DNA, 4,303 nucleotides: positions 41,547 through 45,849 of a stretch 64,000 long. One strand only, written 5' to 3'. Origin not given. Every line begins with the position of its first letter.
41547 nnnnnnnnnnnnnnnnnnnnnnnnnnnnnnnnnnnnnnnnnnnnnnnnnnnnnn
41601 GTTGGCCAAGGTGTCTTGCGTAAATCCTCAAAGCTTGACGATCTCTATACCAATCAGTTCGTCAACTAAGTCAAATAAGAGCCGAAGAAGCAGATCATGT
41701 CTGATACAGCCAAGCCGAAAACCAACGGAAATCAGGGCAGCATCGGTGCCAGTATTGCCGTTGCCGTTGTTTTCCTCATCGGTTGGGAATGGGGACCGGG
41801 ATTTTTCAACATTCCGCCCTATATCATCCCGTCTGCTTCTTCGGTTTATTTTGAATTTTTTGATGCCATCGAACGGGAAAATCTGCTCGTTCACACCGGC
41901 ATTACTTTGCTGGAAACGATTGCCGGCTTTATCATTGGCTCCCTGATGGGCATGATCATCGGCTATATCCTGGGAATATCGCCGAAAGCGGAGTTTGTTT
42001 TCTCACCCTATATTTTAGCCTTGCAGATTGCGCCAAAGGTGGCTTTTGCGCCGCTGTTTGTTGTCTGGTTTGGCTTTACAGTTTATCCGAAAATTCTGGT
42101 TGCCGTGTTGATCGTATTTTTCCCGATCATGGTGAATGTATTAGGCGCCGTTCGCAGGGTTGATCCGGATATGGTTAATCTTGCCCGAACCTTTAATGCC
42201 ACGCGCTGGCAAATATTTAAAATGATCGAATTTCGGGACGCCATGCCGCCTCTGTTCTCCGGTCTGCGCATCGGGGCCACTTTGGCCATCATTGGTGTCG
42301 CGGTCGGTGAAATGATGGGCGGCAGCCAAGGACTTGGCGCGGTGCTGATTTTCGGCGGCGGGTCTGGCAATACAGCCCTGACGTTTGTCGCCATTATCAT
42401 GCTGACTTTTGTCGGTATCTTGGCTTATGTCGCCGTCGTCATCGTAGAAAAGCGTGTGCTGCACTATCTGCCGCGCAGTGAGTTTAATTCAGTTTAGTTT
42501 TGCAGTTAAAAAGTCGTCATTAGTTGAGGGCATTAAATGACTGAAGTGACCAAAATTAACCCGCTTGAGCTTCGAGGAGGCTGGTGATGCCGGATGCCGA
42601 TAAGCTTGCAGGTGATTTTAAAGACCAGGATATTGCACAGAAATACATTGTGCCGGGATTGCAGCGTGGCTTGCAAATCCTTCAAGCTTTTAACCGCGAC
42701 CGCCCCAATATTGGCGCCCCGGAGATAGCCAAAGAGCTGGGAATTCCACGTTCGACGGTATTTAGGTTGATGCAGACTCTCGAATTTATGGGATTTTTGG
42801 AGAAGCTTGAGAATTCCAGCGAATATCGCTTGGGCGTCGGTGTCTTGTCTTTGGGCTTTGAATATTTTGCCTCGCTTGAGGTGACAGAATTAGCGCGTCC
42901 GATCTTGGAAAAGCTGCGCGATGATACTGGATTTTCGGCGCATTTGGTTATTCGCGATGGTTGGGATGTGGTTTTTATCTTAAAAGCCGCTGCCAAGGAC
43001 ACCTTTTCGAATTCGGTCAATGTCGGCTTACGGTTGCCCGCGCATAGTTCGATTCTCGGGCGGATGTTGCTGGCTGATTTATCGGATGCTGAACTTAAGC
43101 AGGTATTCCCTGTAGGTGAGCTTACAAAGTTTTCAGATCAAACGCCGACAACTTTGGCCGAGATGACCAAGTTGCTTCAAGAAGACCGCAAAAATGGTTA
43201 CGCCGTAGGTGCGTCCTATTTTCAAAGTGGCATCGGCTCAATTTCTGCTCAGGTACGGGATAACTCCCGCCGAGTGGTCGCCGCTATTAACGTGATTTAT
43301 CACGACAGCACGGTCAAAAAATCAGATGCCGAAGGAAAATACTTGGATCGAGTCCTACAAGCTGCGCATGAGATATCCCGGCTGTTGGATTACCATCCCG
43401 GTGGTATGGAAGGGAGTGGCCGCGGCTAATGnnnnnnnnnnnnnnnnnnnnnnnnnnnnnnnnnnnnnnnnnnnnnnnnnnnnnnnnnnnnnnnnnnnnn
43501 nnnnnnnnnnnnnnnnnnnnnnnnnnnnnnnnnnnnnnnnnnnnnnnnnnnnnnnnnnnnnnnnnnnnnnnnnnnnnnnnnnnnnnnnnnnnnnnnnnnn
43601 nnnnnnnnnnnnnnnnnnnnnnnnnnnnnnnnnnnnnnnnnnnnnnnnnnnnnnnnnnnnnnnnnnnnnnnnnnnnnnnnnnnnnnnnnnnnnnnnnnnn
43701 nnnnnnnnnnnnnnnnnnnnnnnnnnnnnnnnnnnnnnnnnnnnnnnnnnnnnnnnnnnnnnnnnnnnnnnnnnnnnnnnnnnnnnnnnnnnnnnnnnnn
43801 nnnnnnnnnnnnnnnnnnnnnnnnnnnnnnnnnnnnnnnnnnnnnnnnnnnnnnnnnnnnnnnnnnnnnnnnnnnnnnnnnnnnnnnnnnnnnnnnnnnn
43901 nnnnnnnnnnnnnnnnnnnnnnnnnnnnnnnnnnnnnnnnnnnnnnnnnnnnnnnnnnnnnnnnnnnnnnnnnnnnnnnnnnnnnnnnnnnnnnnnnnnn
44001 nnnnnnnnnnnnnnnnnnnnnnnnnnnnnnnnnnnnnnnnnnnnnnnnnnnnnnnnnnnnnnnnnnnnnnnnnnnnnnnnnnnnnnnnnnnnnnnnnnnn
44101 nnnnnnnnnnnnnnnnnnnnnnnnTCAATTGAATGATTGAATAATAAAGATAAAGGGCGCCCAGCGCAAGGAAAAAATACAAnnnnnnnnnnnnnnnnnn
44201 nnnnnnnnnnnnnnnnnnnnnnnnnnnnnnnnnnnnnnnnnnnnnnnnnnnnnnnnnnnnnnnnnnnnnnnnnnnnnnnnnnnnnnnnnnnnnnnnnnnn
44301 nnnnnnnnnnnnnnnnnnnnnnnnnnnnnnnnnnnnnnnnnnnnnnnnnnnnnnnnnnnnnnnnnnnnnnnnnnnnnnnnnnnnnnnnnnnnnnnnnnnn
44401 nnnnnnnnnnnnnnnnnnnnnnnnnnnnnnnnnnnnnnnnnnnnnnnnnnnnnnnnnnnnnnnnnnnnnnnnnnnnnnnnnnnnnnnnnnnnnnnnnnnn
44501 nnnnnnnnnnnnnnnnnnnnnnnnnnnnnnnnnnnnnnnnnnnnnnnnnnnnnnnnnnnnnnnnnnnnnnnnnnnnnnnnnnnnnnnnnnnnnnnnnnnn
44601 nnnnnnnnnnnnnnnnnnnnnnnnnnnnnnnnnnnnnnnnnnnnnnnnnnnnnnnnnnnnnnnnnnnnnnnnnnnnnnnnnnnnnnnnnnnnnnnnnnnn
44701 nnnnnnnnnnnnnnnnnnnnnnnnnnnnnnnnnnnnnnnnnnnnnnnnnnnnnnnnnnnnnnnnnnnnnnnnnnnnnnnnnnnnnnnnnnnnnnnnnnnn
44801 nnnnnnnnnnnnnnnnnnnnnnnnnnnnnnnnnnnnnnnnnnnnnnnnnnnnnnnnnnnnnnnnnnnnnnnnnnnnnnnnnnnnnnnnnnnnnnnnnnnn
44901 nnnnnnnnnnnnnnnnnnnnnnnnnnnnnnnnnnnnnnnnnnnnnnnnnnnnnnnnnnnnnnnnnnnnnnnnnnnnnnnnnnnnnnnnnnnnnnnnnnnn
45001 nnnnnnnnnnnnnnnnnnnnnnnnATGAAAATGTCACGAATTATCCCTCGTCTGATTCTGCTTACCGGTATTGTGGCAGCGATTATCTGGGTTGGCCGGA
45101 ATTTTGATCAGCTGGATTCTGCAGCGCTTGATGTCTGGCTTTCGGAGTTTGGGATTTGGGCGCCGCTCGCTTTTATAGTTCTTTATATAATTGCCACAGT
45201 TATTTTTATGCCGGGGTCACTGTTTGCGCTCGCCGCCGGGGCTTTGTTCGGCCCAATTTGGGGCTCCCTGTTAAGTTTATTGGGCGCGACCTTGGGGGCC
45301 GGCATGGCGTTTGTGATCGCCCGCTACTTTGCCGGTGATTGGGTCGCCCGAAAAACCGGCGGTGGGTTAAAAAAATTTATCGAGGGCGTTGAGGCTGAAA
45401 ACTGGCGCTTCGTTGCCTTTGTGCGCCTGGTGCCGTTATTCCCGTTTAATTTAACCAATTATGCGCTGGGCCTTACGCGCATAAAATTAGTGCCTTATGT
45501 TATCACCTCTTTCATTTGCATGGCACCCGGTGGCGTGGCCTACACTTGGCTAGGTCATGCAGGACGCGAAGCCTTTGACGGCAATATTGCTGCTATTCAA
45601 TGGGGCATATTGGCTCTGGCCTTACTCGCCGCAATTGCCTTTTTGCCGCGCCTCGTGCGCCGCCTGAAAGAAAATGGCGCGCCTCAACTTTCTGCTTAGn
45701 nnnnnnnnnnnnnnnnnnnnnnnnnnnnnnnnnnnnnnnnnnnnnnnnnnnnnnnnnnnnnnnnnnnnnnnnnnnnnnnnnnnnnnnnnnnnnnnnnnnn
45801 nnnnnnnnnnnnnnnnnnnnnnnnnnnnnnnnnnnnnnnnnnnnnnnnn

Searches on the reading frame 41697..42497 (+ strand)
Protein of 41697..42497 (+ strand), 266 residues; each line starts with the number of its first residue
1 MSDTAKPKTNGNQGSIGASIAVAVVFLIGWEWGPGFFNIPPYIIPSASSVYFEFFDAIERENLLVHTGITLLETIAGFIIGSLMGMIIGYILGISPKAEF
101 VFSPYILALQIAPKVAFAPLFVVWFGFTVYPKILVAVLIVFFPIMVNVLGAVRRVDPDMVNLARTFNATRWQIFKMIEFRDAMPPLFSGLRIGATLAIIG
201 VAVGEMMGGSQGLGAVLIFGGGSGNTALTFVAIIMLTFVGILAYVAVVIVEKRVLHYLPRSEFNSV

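Call 19: search_protein_families(library=pfam, proteins=[window:41697-42497:+], max_evalue=0.00001)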
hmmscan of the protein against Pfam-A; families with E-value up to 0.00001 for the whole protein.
window:41697-42497:+ (266 aa): 1 family
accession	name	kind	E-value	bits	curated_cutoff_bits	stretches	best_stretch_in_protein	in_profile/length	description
PF00528.27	BPD_transp_1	-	1.1e-27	97.4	26.4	1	85-254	5-182/184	Binding-protein-dependent transport system inner membrane component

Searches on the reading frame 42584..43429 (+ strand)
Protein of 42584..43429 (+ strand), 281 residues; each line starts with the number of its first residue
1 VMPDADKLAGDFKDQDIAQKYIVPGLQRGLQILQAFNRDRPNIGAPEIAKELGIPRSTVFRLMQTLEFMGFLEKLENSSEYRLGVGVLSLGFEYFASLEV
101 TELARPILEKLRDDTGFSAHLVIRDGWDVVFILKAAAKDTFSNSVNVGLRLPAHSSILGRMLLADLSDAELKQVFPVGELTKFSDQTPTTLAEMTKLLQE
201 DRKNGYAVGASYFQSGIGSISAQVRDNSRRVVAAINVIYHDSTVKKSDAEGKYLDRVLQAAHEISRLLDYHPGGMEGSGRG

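Call 19: search_protein_families(library=pfam, proteins=[window:42584-43429:+], max_evalue=0.00001)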
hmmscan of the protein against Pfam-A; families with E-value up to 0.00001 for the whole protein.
window:42584-43429:+ (281 aa): 2 families
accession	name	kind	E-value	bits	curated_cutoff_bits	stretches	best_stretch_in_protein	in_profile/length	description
PF01614.24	IclR_C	-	1.5e-35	122.7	24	1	93-266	2-174/174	Bacterial transcriptional regulator IclR C-terminal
PF09339.16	HTH_IclR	-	1e-16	60.8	22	1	26-74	2-50/52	IclR helix-turn-helix domain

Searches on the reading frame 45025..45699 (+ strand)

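Call 19: search_protein_families(library=pfam, proteins=[window:45025-45699:+], max_evalue=0.00001)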
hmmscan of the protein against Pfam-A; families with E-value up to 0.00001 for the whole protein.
window:45025-45699:+ (224 aa): 1 family
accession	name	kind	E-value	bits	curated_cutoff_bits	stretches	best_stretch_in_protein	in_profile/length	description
PF09335.16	VTT_dom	-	7.5e-24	85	33.9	1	63-178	2-122/123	VTT domain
